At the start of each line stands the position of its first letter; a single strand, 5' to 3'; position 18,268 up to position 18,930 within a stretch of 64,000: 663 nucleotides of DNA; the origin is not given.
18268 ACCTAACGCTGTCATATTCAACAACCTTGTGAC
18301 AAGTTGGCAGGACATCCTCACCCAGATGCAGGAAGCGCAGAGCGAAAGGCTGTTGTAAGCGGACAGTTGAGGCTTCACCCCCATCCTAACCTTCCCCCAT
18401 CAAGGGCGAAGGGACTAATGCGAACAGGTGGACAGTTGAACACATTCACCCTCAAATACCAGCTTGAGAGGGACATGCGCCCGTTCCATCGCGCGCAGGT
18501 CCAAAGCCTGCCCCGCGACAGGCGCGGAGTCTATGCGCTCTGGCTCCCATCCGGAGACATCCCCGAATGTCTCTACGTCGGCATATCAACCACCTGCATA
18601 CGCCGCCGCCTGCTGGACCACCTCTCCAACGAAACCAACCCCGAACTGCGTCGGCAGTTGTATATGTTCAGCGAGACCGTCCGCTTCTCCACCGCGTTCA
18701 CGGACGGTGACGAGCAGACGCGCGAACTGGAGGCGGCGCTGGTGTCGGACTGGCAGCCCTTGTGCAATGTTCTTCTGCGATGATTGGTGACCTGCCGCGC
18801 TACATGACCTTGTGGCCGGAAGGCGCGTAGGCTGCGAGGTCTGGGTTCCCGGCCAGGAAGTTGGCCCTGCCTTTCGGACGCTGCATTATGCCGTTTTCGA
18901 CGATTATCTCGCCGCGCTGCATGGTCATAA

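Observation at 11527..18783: HEPN-DUF499 ATPase / DUF1156 methyltransferase island with a GIY-YIG nuclease in place of the usual helicase: candidate non-canonical defence (RM-like) system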

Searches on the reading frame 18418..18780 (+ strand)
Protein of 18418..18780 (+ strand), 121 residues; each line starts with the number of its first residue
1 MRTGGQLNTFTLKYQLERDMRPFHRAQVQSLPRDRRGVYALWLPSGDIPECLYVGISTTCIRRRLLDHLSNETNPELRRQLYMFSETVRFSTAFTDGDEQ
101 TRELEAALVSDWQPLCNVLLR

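Call 24: find_homologous_proteins(query=window:18418-18780:+, max_evalue=0.001)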
Query window:18418-18780:+ (121 aa): 142 proteins with E <= 0.001 among 150 candidates; the best 120 are listed.
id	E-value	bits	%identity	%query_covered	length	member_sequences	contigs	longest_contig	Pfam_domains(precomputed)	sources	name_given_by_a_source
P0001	6.0e-62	225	85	95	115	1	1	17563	-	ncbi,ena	-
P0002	6.3e-62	225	85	95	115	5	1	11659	-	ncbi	-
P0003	3.1e-61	223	83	95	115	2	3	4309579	-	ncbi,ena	-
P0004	1.4e-60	220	84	95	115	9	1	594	-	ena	-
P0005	6.6e-59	215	83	95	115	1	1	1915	-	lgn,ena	-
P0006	1.9e-58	214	83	95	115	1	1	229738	-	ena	-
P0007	1.5e-57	211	80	95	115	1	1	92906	-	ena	-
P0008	1.8e-57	210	82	95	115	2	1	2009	-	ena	-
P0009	1.1e-55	205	77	95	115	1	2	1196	-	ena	-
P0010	2.7e-55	203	78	93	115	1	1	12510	-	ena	-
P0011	1.5e-54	201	76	95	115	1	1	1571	-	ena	-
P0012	3.1e-54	200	80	95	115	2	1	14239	-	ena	-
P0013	2.9e-51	190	75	95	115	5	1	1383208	-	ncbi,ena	-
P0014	4.3e-51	190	71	95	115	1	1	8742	-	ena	-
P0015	4.7e-50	187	74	95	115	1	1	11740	-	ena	-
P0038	4.2e-40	154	64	92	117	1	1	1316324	PF01541.31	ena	-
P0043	2.0e-39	152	61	93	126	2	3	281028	PF01541.31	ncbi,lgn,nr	ncbi:MAG: GIY-YIG nuclease family protein [Chloroflexi bacterium]|nr:GIY-YIG nuclease family protein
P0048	9.2e-39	150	59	95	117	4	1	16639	PF01541.31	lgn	-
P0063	6.6e-37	144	58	95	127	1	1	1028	PF01541.31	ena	-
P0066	1.8e-36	143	60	91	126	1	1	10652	PF01541.31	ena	-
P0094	1.0e-33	134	71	73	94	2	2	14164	PF20815.4,PF01541.31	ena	-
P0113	9.1e-32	128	51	93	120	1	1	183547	-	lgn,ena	-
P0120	7.8e-31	125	56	92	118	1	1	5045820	-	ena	-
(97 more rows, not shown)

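Call 27: search_solved_structures(query=A1, max_evalue=1, show_alignments=2)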
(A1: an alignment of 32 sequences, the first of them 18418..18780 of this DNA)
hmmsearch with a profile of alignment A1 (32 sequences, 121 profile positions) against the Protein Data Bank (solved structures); distinct sequences matched with E-value up to 1: 7.
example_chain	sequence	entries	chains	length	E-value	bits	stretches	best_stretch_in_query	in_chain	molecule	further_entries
1ycz_A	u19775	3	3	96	0.012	18.6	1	63-119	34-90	UvrABC system protein C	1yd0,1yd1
1yd2_A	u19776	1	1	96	0.014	18.4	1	63-119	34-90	UvrABC system protein C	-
1yd3_A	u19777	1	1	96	0.019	18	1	63-119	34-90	UvrABC system protein C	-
1yd4_A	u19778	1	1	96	0.019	18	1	63-119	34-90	UvrABC system protein C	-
1yd6_A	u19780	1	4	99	0.063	16.3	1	47-118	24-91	UvrC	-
1yd5_A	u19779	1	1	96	0.12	15.4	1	63-118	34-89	UvrABC system protein C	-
5c8h_A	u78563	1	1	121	0.64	13.1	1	25-87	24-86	Origin recognition complex subunit 2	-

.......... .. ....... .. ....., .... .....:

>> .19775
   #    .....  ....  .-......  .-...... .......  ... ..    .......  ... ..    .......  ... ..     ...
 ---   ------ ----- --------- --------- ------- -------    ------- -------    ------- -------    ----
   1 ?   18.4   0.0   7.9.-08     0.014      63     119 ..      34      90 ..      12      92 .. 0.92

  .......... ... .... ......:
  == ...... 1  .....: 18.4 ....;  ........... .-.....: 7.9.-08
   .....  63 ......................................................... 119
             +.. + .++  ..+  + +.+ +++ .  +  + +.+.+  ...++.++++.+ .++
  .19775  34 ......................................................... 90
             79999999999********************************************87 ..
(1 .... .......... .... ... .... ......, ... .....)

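Call 32: predict_structure(alignment_id=A1)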
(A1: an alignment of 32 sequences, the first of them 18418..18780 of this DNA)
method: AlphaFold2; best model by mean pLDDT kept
length: 121 residues; sequences in the alignment: 32
mean_pLDDT: 88.7   pTM: 0.82
mean pLDDT of the five models: 88.7, 88.2, 87.8, 86.9, 86.6
residues with pLDDT >= 90: 91; 70-90: 19; 50-70: 10; < 50: 1
segments of 3 or more residues with pLDDT < 50: none
pLDDT, mean of each block of 10 residues (from residue 1): 63 91 95 95 86 94 95 92 93 93 92 80 53
secondary structure, 60 per line:
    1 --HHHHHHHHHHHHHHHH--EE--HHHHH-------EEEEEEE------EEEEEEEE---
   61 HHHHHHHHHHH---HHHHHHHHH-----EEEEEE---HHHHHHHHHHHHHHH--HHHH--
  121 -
elements in order: H3-18 H25-29 E37-43 E50-57 H61-71 H75-83 E89-94 H98-112 H115-118

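Call 37: fold_search(model_id=the predicted structure, library=pdb)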
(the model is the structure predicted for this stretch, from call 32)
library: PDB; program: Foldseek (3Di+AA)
matches with E <= 10: 435; with E <= 0.001: 9
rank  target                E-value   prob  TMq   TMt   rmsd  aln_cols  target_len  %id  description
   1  1yd6_C                6.5e-05  1.00  0.65  0.82   2.2        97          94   21  Crystal structure of the GIY-YIG N-terminal endonuclease domain of UvrC from Bacillus caldotenax (released 2005-03-01)
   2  1yd6_D                1.3e-04  1.00  0.64  0.79   2.3        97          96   18  Crystal structure of the GIY-YIG N-terminal endonuclease domain of UvrC from Bacillus caldotenax (released 2005-03-01)
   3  1yd6_A                2.3e-04  1.00  0.64  0.79   2.4        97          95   18  Crystal structure of the GIY-YIG N-terminal endonuclease domain of UvrC from Bacillus caldotenax (released 2005-03-01)
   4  1yd3                  2.7e-04  1.00  0.56  0.74   2.7        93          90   20  Crystal structure of the GIY-YIG N-terminal endonuclease domain of UvrC from Thermotoga maritima: Point mutant Y43F boun (released 2005-03-01)
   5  1yd2                  3.3e-04  1.00  0.56  0.74   2.7        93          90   19  Crystal structure of the GIY-YIG N-terminal endonuclease domain of UvrC from Thermotoga maritima: Point mutant Y19F boun (released 2005-03-01)
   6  1yd6_B                3.8e-04  1.00  0.62  0.83   2.3        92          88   20  Crystal structure of the GIY-YIG N-terminal endonuclease domain of UvrC from Bacillus caldotenax (released 2005-03-01)
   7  1yd5                  4.9e-04  1.00  0.57  0.75   2.6        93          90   19  Crystal structure of the GIY-YIG N-terminal endonuclease domain of UvrC from Thermotoga maritima: Point mutant N88A boun (released 2005-03-01)
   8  1ycz                  5.6e-04  1.00  0.57  0.75   2.6        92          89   20  Crystal structure of the GIY-YIG N-terminal endonuclease domain of UvrC from Thermotoga maritima (released 2005-03-01)
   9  1yd4                  8.3e-04  1.00  0.56  0.74   2.7        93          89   19  Crystal structure of the GIY-YIG N-terminal endonuclease domain of UvrC from Thermotoga maritima: Point mutant Y29F boun (released 2005-03-01)
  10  9u75_A                7.2e-03  0.98  0.42  0.23   4.9        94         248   19  5hmC specific restriction endonuclease Escherichia coli E. coli O157:H7 PD-T4-3 (released 2026-02-11)
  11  9u75_D                1.4e-02  0.99  0.47  0.25   3.3        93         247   22  5hmC specific restriction endonuclease Escherichia coli E. coli O157:H7 PD-T4-3 (released 2026-02-11)
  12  1ln0_A                4.4e-02  0.99  0.53  0.68   2.2        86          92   13  Structure of the Catalytic Domain of Homing Endonuclease I-TevI (released 2002-10-30)
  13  1ln0_B                8.5e-02  0.98  0.53  0.66   2.3        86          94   13  Structure of the Catalytic Domain of Homing Endonuclease I-TevI (released 2002-10-30)
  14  3jpu_C                2.9e-01  0.05  0.18  0.15  12.2       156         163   13  LasR-TP4 complex (released 2009-10-13)
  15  3b1s_B                4.4e-01  0.06  0.19  0.23  13.7        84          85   18  Crystal structure of the cytoplasmic domain of FlhB from Aquifex aeolicus (released 2012-07-11)
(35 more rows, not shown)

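Call 40: find_related_loci(query=A1, collection=metagenome_contigs, flank=10000)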
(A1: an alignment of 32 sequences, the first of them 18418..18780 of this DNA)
Query A1 (121 aa) in metagenome_contigs; peptide patterns used: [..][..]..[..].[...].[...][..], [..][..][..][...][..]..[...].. (x = any residue, [..] = any of these).
109 stretches matched a pattern, but none encodes a relative of the query by tblastn (E <= 1e-3).

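Call 41: find_encoding_contigs(protein=P0120, flank=10000, max_places=3)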
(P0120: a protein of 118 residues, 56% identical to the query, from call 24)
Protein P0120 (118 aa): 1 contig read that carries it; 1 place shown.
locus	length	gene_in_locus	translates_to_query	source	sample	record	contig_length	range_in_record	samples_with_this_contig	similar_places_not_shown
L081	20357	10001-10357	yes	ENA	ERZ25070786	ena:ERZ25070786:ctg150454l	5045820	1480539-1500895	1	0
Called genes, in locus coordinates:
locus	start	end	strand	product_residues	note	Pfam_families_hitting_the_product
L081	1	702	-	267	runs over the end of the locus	PF10592:AIPR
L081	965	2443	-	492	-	PF12760:Zn_ribbon_IS1595, PF12762:DDE_Tnp_IS1595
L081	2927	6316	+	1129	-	PF18731:HEPN_Swt1 (weak), PF04465:DUF499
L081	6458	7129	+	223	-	PF01936:NYN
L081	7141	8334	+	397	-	PF06634:DUF1156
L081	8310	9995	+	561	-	-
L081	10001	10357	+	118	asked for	-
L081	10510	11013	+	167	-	PF13289:SIR2_2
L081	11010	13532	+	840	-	-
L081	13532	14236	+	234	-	-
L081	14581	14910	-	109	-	-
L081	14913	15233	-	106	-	-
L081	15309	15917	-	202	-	PF08819:DUF1802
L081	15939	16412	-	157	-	PF03352:Adenine_glyco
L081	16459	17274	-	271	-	PF01026:TatD_DNase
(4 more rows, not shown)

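Call 42: find_encoding_contigs(protein=P0113, flank=10000, max_places=3)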
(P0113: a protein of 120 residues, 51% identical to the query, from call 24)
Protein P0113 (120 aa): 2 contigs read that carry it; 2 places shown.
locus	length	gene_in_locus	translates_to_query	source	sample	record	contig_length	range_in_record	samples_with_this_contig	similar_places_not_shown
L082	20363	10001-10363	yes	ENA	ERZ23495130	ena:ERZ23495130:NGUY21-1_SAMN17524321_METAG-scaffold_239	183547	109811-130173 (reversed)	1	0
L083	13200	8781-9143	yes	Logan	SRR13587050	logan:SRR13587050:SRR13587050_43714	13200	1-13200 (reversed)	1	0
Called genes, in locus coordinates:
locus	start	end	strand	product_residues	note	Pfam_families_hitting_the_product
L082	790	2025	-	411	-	-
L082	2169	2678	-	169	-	-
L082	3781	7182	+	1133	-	PF18731:HEPN_Swt1 (weak)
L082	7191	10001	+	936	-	PF06634:DUF1156, PF01170:UPF0020 (faint)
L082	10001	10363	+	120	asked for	-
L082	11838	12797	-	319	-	-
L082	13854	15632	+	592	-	PF09339:HTH_IclR (faint), PF13814:Replic_Relax (weak)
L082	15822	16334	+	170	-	PF02954:HTH_8 (faint), PF12728:HTH_17 (weak)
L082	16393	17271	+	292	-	-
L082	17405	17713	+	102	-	PF05973:Gp49 (weak)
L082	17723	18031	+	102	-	PF21716:dnstrm_HI1420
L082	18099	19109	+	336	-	-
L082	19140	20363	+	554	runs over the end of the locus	PF00239:Resolvase, PF07508:Recombinase, PF13408:Zn_ribbon_recom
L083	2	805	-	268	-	?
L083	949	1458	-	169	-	-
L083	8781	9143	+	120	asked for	-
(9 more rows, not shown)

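Call 43: find_encoding_contigs(protein=P0043, flank=10000, max_places=3)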
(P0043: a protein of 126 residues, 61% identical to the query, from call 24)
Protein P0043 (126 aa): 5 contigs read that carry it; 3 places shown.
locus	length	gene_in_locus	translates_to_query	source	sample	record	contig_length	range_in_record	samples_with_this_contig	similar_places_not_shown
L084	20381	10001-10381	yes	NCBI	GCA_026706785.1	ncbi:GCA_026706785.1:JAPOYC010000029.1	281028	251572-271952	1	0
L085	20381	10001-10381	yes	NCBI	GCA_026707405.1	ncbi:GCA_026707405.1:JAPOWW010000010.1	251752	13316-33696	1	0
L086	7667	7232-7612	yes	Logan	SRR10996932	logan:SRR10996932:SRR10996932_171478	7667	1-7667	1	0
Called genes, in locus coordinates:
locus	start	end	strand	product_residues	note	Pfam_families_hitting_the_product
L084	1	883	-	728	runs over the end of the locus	-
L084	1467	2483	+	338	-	PF01408:GFO_IDH_MocA, PF22725:GFO_IDH_MocA_C3, PF02894:GFO_IDH_MocA_C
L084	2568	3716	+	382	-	PF02746:MR_MLE_N, PF13378:MR_MLE_C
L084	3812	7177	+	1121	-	PF18731:HEPN_Swt1 (weak), PF04465:DUF499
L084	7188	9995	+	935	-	PF06634:DUF1156, PF01170:UPF0020 (faint)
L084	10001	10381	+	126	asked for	PF01541:GIY-YIG (weak)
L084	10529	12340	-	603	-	PF02538:Hydantoinase_B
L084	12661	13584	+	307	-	PF13489:Methyltransf_23, PF01209:Ubie_methyltran (weak), PF13847:Methyltransf_31, PF08241:Methyltransf_11, PF08242:Methyltransf_12, PF13649:Methyltransf_25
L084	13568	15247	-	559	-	PF02129:Peptidase_S15, PF08530:PepX_C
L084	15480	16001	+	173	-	PF00293:NUDIX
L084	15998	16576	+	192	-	PF13238:AAA_18, PF13671:AAA_33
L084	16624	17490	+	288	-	PF02353:CMAS (weak), PF01209:Ubie_methyltran, PF13489:Methyltransf_23, PF13649:Methyltransf_25, PF13847:Methyltransf_31, PF08241:Methyltransf_11, PF08242:Methyltransf_12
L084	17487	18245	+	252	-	PF03009:GDPD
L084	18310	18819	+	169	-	PF00293:NUDIX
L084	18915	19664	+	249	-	-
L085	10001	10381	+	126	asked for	PF01541:GIY-YIG (weak)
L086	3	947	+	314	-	?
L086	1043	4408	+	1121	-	PF18731:HEPN_Swt1 (weak), PF04465:DUF499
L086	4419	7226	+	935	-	PF06634:DUF1156, PF01170:UPF0020 (faint)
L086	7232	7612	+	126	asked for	PF01541:GIY-YIG (weak)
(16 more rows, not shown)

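Call 60: search_protein_representatives(alignment_id=A1)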
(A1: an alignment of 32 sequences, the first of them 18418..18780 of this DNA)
Query: 32 sequences, 121 profile positions. Proteins with E-value up to 0.001 (for the whole library): 322; up to 1e-10: 56; up to 1e-30: 10. The best 150 are listed.
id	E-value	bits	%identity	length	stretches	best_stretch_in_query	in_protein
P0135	5.0e-50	184.6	-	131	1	5-120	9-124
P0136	1.0e-48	180.3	-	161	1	5-120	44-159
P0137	4.7e-40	152.4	-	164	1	4-121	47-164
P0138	3.7e-36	139.8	-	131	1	4-120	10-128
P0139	9.0e-36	138.5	-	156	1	4-120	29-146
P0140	4.3e-35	136.3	-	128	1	4-120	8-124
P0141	6.8e-35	135.7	-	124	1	6-121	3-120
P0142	1.4e-33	131.4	-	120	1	5-120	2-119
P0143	6.6e-33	129.3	-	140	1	6-120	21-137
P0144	1.4e-31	125.1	-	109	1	3-83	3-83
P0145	1.6e-30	121.6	-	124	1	5-118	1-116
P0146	2.0e-30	121.3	-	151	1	4-120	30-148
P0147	2.5e-30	121.0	-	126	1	7-118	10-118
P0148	4.5e-30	120.1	-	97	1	4-79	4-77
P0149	5.0e-30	120.0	-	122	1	47-120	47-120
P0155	4.3e-25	104.1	-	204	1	6-120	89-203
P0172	4.3e-18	81.5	-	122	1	5-120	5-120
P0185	6.7e-12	61.5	-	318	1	17-118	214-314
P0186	1.5e-11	60.4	-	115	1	18-119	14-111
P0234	3.9e-08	49.3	-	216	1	17-117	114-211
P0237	4.3e-08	49.2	-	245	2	17-118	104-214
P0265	7.5e-07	45.2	-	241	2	19-119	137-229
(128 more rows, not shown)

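Call 61: find_encoding_contigs(protein=P0186, flank=8000, max_places=3)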
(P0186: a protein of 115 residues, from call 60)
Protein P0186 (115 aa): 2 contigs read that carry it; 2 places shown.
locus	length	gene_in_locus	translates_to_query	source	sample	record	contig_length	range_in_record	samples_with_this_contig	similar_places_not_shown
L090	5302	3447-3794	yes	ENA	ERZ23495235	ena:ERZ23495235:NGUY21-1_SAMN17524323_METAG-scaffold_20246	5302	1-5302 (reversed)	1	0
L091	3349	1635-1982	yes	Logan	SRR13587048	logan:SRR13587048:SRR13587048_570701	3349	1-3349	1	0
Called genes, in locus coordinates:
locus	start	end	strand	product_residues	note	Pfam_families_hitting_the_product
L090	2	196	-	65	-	?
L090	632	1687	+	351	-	PF01507:PAPS_reduct (faint)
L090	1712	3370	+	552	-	PF03235:GmrSD_N, PF07510:GmrSD_C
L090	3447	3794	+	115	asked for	PF20815:GIY_YIG_2 (faint)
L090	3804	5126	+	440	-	PF14072:DndB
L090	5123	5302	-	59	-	?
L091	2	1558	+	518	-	?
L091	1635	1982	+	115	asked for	PF20815:GIY_YIG_2 (faint)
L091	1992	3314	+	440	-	PF14072:DndB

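Call 62: find_encoding_contigs(protein=P0172, flank=8000, max_places=3)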
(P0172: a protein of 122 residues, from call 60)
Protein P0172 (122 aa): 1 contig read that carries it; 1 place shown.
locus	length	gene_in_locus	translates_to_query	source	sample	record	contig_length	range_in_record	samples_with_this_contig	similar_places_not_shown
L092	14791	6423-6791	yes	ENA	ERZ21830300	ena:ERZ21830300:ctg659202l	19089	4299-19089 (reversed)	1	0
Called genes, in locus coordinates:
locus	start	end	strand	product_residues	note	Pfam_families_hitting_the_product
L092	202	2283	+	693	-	PF18731:HEPN_Swt1, PF04465:DUF499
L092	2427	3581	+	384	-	-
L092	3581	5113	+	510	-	PF06634:DUF1156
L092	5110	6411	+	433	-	-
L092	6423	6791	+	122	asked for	PF01541:GIY-YIG (weak)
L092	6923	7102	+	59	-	-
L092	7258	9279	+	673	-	PF00583:Acetyltransf_1, PF13673:Acetyltransf_10, PF13508:Acetyltransf_7 (weak)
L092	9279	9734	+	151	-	-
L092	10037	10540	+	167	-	-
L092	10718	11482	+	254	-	-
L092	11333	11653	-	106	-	-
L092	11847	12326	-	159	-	-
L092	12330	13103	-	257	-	-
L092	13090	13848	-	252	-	-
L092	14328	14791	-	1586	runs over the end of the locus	?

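Call 67: search_protein_families(library=pfam, proteins=[P0185, P0234, P0237, P0265, P0155, P0136, P0137], max_evalue=0.01)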
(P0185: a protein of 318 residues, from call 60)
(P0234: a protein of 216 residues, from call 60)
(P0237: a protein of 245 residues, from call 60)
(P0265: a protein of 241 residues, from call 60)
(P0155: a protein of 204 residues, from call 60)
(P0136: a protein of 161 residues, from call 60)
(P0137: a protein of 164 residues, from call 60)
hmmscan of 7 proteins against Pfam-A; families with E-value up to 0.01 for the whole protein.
P0185 (318 aa): 2 families
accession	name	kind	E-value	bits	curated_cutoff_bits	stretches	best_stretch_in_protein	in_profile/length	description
PF20815.3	GIY_YIG_2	-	0.0004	20.8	22.4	0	236-270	24-58/153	GIY-YIG catalytic domain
PF01396.24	Zn_ribbon_Top1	-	0.0026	17.9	32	1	134-161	2-27/39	Topoisomerase DNA binding C4 zinc finger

P0234 (216 aa): 2 families
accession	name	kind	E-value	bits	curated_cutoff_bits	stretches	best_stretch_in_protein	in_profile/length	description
PF20815.3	GIY_YIG_2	-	2.4e-05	24.8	22.4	1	135-168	24-57/153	GIY-YIG catalytic domain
PF01541.30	GIY-YIG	-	0.00016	22.4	22.6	1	132-207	3-73/78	GIY-YIG catalytic domain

P0237 (245 aa): 0 families

P0265 (241 aa): 1 family
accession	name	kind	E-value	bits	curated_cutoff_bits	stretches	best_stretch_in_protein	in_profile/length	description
PF01541.30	GIY-YIG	-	1.4e-09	38.6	22.6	1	153-224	3-74/78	GIY-YIG catalytic domain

P0155 (204 aa): 0 families

P0136 (161 aa): 2 families
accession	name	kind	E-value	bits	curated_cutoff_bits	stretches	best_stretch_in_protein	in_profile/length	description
PF01541.30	GIY-YIG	-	9.1e-05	23.1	22.6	1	89-153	13-74/78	GIY-YIG catalytic domain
PF20815.3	GIY_YIG_2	-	0.00069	20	22.4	1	85-111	28-55/153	GIY-YIG catalytic domain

P0137 (164 aa): 1 family
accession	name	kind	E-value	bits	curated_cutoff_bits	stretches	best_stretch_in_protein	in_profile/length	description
PF01541.30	GIY-YIG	-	0.0011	19.7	22.6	1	95-157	15-74/78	GIY-YIG catalytic domain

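Call 75: search_dna_similar(query=window:18436-18780:+, collection=plasmids, mode=protein, max_evalue=0.001, max_rows=10)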
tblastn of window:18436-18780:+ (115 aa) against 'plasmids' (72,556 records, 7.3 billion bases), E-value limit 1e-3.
No match.

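Call 76: search_dna_similar(query=window:18436-18780:+, collection=phages, mode=protein, max_evalue=0.001, max_rows=10)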
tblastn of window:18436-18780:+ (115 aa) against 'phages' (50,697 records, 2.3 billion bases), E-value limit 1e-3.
No match.
